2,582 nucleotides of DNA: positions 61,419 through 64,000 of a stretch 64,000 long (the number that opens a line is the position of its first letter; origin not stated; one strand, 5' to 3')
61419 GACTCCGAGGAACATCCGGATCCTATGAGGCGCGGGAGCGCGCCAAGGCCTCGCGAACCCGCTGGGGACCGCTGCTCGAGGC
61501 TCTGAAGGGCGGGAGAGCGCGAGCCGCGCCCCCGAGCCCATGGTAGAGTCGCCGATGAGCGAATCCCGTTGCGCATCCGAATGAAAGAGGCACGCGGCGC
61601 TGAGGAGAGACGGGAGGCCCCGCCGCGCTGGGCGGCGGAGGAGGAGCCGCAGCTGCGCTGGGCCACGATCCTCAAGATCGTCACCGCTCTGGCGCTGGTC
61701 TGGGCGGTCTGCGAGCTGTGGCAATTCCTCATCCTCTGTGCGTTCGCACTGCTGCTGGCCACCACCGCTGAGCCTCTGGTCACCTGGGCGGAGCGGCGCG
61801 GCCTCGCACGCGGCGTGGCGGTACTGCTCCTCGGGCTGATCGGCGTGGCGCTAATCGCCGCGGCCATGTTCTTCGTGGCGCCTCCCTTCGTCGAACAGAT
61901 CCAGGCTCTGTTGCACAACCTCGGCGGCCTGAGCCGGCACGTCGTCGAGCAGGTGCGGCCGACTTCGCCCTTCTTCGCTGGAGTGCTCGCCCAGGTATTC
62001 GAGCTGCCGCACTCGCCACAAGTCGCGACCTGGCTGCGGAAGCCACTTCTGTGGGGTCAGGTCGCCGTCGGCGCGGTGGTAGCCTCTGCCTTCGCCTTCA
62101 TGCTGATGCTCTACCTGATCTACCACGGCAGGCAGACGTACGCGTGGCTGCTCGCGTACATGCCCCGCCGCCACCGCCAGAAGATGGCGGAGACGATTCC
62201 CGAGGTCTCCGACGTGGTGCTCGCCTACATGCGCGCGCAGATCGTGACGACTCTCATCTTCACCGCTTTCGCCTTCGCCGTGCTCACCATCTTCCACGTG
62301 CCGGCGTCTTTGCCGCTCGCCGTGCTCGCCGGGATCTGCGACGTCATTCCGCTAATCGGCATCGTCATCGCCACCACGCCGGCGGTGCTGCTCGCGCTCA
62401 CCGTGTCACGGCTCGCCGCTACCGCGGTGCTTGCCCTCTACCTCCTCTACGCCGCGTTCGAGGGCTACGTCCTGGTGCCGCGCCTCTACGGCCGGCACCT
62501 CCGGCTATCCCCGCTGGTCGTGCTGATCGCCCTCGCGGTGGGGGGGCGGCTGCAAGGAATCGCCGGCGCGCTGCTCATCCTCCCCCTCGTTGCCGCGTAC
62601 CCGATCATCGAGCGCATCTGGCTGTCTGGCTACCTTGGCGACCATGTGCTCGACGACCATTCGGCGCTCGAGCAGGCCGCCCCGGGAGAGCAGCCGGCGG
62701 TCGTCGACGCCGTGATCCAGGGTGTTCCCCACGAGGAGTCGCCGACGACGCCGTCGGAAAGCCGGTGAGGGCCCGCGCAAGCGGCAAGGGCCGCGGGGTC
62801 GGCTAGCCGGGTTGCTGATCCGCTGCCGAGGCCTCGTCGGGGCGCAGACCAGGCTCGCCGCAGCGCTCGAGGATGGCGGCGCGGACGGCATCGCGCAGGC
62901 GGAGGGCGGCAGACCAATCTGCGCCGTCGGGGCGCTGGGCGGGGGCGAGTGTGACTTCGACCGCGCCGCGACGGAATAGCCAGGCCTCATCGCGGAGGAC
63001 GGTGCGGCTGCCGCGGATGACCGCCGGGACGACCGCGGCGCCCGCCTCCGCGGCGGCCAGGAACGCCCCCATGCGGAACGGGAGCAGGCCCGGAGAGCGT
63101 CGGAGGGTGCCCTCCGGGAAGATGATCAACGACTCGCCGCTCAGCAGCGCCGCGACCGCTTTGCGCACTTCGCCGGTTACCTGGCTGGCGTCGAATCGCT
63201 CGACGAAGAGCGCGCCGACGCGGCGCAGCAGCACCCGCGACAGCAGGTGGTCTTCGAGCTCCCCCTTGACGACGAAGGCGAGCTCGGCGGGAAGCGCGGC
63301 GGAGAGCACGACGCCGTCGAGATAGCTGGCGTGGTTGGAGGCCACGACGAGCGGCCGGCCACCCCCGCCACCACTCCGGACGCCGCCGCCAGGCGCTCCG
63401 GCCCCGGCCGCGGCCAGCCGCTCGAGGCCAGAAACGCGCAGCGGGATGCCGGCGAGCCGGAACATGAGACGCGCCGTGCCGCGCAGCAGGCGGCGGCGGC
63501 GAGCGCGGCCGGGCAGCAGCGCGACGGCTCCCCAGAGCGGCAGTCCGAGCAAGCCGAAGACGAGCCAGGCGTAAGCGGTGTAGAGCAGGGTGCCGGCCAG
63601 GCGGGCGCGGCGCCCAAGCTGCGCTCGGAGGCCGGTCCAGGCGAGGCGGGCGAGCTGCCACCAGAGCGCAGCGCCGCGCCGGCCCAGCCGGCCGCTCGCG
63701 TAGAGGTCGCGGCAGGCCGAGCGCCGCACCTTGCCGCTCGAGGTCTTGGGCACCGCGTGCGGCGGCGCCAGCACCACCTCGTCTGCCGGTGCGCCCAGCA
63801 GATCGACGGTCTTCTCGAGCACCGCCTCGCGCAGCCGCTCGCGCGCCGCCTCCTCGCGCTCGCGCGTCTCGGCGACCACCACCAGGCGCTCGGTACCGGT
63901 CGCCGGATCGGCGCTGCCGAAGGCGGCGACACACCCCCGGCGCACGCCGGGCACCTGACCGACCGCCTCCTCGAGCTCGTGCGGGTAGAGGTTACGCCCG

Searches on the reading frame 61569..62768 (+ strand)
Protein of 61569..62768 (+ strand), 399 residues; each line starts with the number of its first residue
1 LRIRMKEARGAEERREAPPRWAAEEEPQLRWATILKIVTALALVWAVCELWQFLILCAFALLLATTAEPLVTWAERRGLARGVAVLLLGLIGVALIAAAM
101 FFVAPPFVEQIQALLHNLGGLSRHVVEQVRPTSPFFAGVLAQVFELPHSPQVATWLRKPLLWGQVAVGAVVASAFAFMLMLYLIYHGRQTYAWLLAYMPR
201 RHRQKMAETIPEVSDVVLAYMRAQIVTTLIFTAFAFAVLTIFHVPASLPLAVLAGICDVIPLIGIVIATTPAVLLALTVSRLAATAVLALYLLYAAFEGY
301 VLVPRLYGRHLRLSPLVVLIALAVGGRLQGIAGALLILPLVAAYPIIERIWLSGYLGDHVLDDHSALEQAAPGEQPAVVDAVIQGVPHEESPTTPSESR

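Call 12: search_protein_families(library=pfam, proteins=[window:61569-62768:+])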
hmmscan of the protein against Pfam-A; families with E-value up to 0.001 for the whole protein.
window:61569-62768:+ (399 aa): 1 family
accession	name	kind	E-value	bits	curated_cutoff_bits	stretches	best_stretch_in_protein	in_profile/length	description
PF01594.21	AI-2E_transport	-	5.4e-42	144.6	34.3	1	37-343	4-318/327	AI-2E family transporter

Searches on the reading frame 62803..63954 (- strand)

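Call 12: search_protein_families(library=pfam, proteins=[window:62803-63954:-])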
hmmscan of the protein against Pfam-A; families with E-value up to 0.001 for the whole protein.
window:62803-63954:- (383 aa): 1 family
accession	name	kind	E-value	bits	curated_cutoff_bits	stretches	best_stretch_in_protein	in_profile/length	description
PF01553.26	Acyltransferase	-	5.3e-24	84.9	23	1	174-313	4-131/132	Acyltransferase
